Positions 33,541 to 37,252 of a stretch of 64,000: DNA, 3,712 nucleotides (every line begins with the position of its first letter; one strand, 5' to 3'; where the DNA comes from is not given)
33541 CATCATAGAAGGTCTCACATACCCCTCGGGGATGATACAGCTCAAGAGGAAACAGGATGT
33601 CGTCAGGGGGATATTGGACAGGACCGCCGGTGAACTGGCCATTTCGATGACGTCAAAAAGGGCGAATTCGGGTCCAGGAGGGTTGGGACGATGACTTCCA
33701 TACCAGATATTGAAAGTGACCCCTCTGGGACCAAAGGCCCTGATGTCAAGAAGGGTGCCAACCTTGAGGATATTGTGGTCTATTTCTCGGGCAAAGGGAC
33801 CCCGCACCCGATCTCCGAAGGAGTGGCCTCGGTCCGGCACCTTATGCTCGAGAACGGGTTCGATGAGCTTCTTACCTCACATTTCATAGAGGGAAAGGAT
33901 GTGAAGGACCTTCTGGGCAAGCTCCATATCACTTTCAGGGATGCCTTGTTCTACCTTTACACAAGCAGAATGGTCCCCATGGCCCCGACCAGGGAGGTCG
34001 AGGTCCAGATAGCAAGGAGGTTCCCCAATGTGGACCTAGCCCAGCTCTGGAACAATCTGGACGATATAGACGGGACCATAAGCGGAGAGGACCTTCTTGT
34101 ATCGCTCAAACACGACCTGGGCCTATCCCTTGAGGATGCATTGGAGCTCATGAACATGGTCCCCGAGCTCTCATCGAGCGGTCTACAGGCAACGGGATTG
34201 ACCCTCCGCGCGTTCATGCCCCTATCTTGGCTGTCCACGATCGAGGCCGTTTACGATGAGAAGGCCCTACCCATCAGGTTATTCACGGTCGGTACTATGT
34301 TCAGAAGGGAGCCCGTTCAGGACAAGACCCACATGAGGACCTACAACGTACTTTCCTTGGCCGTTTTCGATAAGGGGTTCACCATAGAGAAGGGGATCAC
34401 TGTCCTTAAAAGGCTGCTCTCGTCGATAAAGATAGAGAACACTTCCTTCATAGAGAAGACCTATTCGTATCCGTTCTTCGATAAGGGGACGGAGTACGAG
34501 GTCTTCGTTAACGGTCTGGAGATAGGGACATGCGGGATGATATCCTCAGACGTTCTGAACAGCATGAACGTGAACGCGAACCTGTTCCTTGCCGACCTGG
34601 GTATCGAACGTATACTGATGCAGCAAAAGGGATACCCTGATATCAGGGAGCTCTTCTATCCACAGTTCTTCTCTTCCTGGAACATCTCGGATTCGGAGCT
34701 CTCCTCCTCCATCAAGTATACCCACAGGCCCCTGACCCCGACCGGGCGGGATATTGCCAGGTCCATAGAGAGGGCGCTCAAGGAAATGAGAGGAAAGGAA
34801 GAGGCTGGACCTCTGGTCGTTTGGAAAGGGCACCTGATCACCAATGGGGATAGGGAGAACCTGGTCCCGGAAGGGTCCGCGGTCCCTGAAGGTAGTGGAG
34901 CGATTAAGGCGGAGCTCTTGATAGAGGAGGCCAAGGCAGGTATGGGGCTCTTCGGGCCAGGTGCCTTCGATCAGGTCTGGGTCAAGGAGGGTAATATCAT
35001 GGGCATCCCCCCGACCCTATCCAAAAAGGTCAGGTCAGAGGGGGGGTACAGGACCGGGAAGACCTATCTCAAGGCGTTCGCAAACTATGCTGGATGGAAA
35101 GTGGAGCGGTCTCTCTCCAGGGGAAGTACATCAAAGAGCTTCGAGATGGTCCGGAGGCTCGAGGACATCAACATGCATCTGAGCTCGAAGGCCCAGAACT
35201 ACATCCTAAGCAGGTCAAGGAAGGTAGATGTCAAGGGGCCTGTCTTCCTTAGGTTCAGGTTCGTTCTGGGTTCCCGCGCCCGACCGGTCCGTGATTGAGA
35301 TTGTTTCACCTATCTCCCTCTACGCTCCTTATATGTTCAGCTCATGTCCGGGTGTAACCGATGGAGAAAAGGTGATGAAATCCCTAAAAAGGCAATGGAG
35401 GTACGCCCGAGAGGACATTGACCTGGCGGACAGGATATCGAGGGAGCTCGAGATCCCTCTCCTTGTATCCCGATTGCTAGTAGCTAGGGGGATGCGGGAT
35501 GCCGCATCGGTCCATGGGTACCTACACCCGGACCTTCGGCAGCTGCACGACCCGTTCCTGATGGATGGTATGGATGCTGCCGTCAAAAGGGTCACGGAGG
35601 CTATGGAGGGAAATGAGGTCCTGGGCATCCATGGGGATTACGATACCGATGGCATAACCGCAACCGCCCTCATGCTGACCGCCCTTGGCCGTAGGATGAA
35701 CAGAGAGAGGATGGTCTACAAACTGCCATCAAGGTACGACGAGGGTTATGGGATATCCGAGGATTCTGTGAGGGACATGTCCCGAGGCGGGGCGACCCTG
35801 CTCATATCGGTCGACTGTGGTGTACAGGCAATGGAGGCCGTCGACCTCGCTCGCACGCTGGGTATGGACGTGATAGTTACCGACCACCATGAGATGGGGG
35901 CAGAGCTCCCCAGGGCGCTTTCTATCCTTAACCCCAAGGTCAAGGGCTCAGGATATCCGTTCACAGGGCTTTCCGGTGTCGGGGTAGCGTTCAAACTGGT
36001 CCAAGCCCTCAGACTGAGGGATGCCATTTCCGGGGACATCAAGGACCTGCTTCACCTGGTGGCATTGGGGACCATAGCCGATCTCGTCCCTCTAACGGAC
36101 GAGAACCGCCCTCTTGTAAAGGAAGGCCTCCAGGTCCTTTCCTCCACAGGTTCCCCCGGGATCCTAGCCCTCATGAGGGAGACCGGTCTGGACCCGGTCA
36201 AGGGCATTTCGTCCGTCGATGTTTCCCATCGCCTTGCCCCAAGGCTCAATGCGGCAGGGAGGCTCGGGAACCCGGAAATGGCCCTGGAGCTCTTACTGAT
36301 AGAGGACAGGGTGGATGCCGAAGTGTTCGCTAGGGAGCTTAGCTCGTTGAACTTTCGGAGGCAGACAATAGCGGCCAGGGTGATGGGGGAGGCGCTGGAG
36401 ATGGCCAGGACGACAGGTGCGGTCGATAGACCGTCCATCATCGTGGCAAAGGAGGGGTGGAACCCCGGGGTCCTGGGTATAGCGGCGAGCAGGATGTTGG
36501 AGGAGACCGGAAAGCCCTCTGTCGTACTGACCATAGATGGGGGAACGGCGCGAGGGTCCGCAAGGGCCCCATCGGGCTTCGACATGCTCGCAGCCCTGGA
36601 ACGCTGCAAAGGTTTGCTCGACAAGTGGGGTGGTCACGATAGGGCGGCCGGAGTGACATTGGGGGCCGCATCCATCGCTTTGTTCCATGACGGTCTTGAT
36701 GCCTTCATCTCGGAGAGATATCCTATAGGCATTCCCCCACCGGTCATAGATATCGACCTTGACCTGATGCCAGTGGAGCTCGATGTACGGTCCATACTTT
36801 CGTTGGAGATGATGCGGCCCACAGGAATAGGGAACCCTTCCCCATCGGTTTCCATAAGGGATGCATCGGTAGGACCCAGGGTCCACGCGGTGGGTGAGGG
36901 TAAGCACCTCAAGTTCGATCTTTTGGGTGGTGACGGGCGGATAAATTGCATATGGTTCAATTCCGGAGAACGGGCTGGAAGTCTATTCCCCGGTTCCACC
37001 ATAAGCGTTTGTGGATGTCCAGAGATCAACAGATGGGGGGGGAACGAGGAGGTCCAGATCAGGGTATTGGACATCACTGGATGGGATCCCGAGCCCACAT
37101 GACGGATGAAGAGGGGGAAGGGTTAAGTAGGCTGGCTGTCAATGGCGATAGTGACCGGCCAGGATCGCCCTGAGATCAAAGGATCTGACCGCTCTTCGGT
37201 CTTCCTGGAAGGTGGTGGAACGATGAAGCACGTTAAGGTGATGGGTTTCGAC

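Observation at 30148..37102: KaiC-like ATPase heads a tightly coupled operon with a MacB/FtsX-type ABC transporter, then translin-like, SepRS and RecJ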

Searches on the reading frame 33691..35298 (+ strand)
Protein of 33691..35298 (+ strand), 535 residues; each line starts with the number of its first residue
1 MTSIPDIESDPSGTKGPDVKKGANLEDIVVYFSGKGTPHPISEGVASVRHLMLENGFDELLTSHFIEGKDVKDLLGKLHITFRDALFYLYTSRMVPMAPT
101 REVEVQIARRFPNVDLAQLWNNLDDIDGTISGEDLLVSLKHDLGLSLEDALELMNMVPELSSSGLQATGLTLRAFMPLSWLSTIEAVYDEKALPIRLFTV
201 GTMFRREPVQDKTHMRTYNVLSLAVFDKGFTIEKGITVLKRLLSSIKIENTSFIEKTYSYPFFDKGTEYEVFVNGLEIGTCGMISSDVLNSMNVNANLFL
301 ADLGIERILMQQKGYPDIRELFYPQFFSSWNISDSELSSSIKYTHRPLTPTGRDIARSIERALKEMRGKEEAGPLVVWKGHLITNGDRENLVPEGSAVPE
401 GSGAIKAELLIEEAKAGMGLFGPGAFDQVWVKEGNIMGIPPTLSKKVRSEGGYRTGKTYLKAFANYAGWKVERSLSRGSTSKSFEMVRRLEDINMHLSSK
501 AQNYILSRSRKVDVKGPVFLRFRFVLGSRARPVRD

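Call 3: search_protein_families(library=pfam, proteins=[window:33691-35298:+], max_evalue=0.01)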
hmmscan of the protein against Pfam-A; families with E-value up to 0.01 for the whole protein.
window:33691-35298:+ (535 aa): 3 families
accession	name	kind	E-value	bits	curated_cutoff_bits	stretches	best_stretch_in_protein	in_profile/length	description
PF01409.25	tRNA-synt_2d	-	7.5e-25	88.3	19.8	1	166-325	77-239/246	tRNA synthetases class II core domain (F)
PF17759.6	tRNA_synthFbeta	-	3e-10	40.4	22.4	1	179-303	81-212/214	Phenylalanyl tRNA synthetase beta chain CLM domain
PF00587.30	tRNA-synt_2b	-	0.0056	17.2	29.3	0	189-282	31-135/179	tRNA synthetase class II core domain (G, H, P, S and T)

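Call 4: search_protein_families(library=ncbifam, proteins=[window:33691-35298:+], max_evalue=0.01)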
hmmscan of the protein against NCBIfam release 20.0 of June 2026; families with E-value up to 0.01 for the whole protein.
window:33691-35298:+ (535 aa): 9 families
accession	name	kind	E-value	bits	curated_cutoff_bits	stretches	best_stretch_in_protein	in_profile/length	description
TIGR00470.1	sepS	equivalog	2.9e-60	204.2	380.65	1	35-523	43-529/533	O-phosphoserine--tRNA ligase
TIGR00468.1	pheS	equivalog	4.2e-18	65.7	237.45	1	183-324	169-314/324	phenylalanine--tRNA ligase subunit alpha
NF003210.0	PRK04172.1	equivalog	7e-18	64.7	350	1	182-323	341-482/496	phenylalanine--tRNA ligase subunit alpha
NF051887.1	PheS_related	equivalog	8.6e-11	41.5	300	1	192-321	94-228/349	PheS-related mystery ligase SrmL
TIGR00472.1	pheT_bact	equivalog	3e-06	25.8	402.65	1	171-320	546-703/798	phenylalanine--tRNA ligase subunit beta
TIGR00471.1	pheT_arch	equivalog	0.00011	20.8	282.65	1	189-306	435-548/551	phenylalanine--tRNA ligase subunit beta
TIGR02367.1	PylS_Cterm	equivalog_domain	0.00021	20.7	178.15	1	193-320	103-227/242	pyrrolysine--tRNA(Pyl) ligase large subunit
TIGR00469.1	pheS_mito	equivalog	0.00065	18.5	258.35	1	257-348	264-359/451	phenylalanine--tRNA ligase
NF007083.1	PRK09537.1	equivalog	0.0018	17.4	550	1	194-319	290-409/425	pyrrolysine--tRNA(Pyl) ligase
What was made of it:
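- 33691..35298 (+): SepRS-like protein (full length, altered phosphoserine pocket); ATGA overlap with TRAX. TIGR00470 scores 204 bits against a cut-off of 380 (call 4).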

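Call 41: find_homologous_proteins(query=window:33691-35298:+, max_evalue=0.00001)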
Query window:33691-35298:+ (535 aa): 13 proteins with E <= 0.00001 among 8000 candidates.
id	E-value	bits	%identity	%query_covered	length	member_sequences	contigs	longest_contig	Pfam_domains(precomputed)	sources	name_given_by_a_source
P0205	0.0e+0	1202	100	100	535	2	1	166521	PF01409.26,PF17759.7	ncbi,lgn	-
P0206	0.0e+0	1052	86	100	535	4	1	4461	PF01409.26,PF17759.7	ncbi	-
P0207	0.0e+0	1040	86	99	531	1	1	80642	PF01409.26,PF17759.7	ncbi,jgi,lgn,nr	ncbi:MAG: hypothetical protein MUC62_06065 [Candidatus Thermoplasmatota archaeon]|jgi:O-phosphoseryl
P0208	4.2e-250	849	69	96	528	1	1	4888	PF01409.26,PF17759.7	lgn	-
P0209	1.9e-162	560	47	96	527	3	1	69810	PF01409.26,PF17759.7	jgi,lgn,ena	-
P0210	5.6e-160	552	48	93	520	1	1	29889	PF01409.26,PF17759.7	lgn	-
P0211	9.5e-159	548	46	95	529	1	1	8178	PF01409.26,PF17759.7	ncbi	ncbi:MAG: hypothetical protein ACMUFK_03940 [Thermoplasmatota archaeon]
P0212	2.3e-158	546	48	94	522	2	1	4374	PF01409.26,PF17759.7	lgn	-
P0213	1.0e-156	541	47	93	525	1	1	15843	PF01409.26,PF17759.7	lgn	-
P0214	2.9e-156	539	47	95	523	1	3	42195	PF01409.26,PF17759.7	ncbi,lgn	ncbi:MAG: hypothetical protein R6V01_02920 [Thermoplasmatota archaeon]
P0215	8.8e-155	534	47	94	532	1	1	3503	PF01409.26,PF17759.7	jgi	-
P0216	1.9e-154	533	47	93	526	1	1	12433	PF01409.26,PF17759.7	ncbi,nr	ncbi:MAG: hypothetical protein U9R75_06890 [Candidatus Thermoplasmatota archaeon]|nr:hypothetical pr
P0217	3.7e-152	526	46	94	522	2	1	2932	PF01409.26,PF17759.7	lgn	-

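Call 42: search_solved_structures(query=window:33691-35298:+, max_evalue=0.001, show_alignments=2)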
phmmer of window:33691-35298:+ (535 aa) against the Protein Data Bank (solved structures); distinct sequences matched with E-value up to 0.001: 19.
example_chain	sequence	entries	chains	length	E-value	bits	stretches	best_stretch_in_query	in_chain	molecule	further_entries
2odr_B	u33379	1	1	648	5.8e-47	163.8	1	36-523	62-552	phosphoseryl-tRNA synthetase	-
2odr_A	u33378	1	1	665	6.4e-47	163.7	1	36-523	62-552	phosphoseryl-tRNA synthetase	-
2odr_D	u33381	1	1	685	7.3e-47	163.5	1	36-523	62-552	phosphoseryl-tRNA synthetase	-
2odr_C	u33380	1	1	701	7.9e-47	163.3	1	36-523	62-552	phosphoseryl-tRNA synthetase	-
2du3_A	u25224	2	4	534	1e-46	163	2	36-383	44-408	O-phosphoseryl-tRNA synthetase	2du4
2du5_A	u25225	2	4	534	2.5e-46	161.7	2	36-386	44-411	O-phosphoseryl-tRNA synthetase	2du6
2du7_A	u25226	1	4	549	1.9e-42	148.9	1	36-523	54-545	O-phosphoseryl-tRNA synthetase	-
5x6c_A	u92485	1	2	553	2e-42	148.8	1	36-523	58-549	O-phosphoserine--tRNA(Cys) ligase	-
9udl_A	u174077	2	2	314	1.2e-07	34.1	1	192-322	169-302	Phenylalanine--tRNA ligase alpha subunit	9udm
3l4g_A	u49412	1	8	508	4.1e-07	32.3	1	192-322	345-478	Phenylalanyl-tRNA synthetase alpha chain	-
8s8b_A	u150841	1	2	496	2.5e-06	29.8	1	190-323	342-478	Phenylalanyl-tRNA Synthetase alpha subunit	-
7n8y_A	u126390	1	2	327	6e-05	25.2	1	192-323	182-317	Phenylalanine--tRNA ligase alpha subunit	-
3pco_A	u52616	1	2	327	7.7e-05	24.8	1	192-323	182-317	Phenylalanyl-tRNA synthetase, alpha subunit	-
6oz5_A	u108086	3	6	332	7.9e-05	24.8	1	192-323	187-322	Phenylalanine--tRNA ligase alpha subunit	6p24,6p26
7daw_A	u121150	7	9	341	0.00012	24.2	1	191-322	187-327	Phenylalanine--tRNA ligase alpha subunit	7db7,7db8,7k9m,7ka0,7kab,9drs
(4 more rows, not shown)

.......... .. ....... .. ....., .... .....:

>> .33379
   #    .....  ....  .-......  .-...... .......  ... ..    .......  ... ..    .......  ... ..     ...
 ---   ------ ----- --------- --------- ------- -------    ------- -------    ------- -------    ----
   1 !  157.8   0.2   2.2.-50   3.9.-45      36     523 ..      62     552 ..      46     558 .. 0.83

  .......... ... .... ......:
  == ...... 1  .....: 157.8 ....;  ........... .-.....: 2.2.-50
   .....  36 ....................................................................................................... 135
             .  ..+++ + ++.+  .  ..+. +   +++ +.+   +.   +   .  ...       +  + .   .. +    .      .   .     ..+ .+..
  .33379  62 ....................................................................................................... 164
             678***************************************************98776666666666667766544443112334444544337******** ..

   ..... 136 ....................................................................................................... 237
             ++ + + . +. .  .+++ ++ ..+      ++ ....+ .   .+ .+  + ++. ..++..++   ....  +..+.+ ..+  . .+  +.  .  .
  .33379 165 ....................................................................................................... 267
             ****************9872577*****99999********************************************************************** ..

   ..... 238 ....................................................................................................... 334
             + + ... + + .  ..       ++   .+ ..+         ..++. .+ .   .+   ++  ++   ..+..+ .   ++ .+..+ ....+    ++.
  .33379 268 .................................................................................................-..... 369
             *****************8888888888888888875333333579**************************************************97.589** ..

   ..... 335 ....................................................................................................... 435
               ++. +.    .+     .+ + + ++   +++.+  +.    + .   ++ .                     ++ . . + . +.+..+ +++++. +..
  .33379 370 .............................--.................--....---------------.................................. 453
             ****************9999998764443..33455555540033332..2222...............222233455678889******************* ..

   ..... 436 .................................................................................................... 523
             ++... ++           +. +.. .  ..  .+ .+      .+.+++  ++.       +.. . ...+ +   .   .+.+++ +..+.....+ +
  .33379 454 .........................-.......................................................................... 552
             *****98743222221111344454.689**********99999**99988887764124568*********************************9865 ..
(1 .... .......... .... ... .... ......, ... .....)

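Call 43: search_solved_structures(query=window:33691-35298:+, max_evalue=1e-40, show_alignments=5)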
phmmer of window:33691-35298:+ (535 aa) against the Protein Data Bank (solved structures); distinct sequences matched with E-value up to 1e-40: 8.
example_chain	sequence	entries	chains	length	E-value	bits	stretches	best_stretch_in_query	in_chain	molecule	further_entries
2odr_B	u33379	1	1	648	5.8e-47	163.8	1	36-523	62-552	phosphoseryl-tRNA synthetase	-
2odr_A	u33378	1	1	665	6.4e-47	163.7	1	36-523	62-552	phosphoseryl-tRNA synthetase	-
2odr_D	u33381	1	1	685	7.3e-47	163.5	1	36-523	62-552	phosphoseryl-tRNA synthetase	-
2odr_C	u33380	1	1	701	7.9e-47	163.3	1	36-523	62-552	phosphoseryl-tRNA synthetase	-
2du3_A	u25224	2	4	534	1e-46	163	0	36-383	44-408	O-phosphoseryl-tRNA synthetase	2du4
2du5_A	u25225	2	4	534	2.5e-46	161.7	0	36-386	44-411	O-phosphoseryl-tRNA synthetase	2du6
2du7_A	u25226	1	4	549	1.9e-42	148.9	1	36-523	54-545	O-phosphoseryl-tRNA synthetase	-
5x6c_A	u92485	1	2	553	2e-42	148.8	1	36-523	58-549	O-phosphoserine--tRNA(Cys) ligase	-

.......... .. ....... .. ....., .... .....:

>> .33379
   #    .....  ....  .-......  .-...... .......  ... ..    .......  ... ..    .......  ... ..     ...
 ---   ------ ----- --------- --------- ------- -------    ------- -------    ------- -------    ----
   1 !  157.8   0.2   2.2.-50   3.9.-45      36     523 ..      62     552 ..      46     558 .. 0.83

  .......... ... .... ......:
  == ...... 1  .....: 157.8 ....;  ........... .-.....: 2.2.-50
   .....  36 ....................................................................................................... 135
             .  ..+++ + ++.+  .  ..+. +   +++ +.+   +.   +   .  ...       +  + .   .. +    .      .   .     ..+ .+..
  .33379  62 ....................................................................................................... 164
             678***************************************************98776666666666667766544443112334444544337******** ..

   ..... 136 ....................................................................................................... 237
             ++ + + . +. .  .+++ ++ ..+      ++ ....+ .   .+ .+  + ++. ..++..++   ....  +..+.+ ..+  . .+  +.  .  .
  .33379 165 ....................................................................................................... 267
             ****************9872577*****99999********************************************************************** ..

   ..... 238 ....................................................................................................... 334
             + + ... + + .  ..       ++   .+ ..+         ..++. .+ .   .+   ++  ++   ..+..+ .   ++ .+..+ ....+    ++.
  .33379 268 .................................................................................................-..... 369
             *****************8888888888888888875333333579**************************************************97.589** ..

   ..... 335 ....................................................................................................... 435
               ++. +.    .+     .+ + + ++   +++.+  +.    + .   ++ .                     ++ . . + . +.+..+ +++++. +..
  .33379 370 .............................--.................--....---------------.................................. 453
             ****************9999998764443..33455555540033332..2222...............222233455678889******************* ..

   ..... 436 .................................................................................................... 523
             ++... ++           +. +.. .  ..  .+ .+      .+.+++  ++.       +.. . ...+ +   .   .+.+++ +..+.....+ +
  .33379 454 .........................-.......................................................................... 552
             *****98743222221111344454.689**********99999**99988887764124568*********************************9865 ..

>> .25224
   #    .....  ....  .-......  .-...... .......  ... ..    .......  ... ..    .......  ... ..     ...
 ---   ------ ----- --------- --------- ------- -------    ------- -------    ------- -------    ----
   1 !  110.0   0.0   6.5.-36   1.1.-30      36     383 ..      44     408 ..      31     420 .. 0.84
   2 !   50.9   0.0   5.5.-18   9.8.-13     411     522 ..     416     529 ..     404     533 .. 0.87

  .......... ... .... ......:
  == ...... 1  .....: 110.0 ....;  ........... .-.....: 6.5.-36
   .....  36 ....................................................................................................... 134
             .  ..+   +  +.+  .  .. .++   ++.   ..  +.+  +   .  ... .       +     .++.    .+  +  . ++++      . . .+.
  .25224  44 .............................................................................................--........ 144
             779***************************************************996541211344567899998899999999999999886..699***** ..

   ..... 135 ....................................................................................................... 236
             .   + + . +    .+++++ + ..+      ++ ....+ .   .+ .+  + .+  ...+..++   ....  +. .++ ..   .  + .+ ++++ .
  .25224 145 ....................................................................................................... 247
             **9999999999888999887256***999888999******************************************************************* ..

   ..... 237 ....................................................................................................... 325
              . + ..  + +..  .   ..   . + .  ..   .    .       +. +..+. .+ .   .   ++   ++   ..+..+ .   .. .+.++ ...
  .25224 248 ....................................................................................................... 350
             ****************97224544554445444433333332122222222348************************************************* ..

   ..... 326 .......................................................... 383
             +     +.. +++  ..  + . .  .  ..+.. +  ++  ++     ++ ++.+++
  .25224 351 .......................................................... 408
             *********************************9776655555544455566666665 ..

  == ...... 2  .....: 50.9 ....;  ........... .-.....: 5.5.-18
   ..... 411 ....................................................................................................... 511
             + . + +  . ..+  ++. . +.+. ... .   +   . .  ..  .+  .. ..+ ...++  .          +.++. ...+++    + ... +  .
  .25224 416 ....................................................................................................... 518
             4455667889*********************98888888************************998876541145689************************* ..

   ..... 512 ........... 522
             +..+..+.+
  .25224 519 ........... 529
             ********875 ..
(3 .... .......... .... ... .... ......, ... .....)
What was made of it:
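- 33691..35298 (+): Relative to 2du3 it has H186F, T188P, S231V, N325L and G327D (calls 42, 43).
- On SepRS (O-phosphoseryl-tRNA synthetase): In A. fulgidus numbering the changes are T188P, S231V, N325L and G327D (Leu-Ala-Asp) (call 43).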

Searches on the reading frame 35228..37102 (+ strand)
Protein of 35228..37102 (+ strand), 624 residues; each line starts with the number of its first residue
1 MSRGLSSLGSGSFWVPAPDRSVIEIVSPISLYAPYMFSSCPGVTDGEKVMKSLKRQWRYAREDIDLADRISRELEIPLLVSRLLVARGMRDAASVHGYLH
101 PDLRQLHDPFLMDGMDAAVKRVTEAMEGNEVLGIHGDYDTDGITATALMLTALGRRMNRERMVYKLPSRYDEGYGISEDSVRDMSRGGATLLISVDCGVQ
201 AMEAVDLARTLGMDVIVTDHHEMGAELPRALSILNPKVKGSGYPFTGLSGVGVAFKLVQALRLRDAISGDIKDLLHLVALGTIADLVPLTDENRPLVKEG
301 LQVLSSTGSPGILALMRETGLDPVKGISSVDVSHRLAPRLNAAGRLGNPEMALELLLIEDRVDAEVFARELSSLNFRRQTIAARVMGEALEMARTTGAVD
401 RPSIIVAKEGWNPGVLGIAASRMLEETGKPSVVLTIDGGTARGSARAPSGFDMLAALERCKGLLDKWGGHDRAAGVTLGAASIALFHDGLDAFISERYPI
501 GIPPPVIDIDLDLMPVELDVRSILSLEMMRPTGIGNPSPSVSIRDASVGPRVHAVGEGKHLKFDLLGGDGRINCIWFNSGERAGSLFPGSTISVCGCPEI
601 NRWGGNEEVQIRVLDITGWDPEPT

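Call 3: search_protein_families(library=pfam, proteins=[window:35228-37102:+], max_evalue=0.01)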
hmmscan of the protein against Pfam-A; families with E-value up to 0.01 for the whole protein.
window:35228-37102:+ (624 aa): 4 families
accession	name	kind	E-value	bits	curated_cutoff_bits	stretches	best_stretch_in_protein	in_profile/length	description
PF01368.27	DHH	-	2.5e-22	79.9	28.1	1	134-282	4-125/125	DHH family, N-terminal domain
PF17768.7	RecJ_OB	-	1.6e-21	76.8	27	1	509-615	1-107/107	RecJ OB domain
PF02272.25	DHHA1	-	2.7e-13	50.7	25.9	1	403-495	3-101/102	DHHA1 domain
PF01336.31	tRNA_anti-codon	-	0.0012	19.2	27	1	552-617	7-73/75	OB-fold nucleic acid binding domain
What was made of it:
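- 35375..37102 (+): Bacterial-type RecJ exonuclease. DHH, DHHA1 and RecJ_OB domains are present (call 3).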

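Call 4: search_protein_families(library=ncbifam, proteins=[window:35228-37102:+], max_evalue=0.01)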
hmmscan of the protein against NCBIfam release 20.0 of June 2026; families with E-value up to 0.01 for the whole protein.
window:35228-37102:+ (624 aa): 5 families
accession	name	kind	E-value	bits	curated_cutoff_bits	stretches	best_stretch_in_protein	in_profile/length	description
TIGR00644.1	recJ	equivalog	4.9e-142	474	396.9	1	79-615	4-545/546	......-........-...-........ exonuclease RecJ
NF008290.0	PRK11070.1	equivalog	7.4e-84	282.3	900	1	68-616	14-574/577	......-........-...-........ exonuclease RecJ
NF053576.1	RecJ_archaeal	equivalog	2.8e-16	59.4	360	2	121-299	3-167/452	RecJ family nuclease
NF053575.1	GAN_nuclease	exception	2.5e-06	26.4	850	1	129-285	24-166/467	GINS-associated RecJ family nuclease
NF040701.1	RecJ_Meth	equivalog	5.9e-05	22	550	1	132-264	10-133/449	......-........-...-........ exonuclease RecJ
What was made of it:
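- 35375..37102 (+): TIGR00644 scores 474 bits against a cut-off of 396.9 (call 4).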
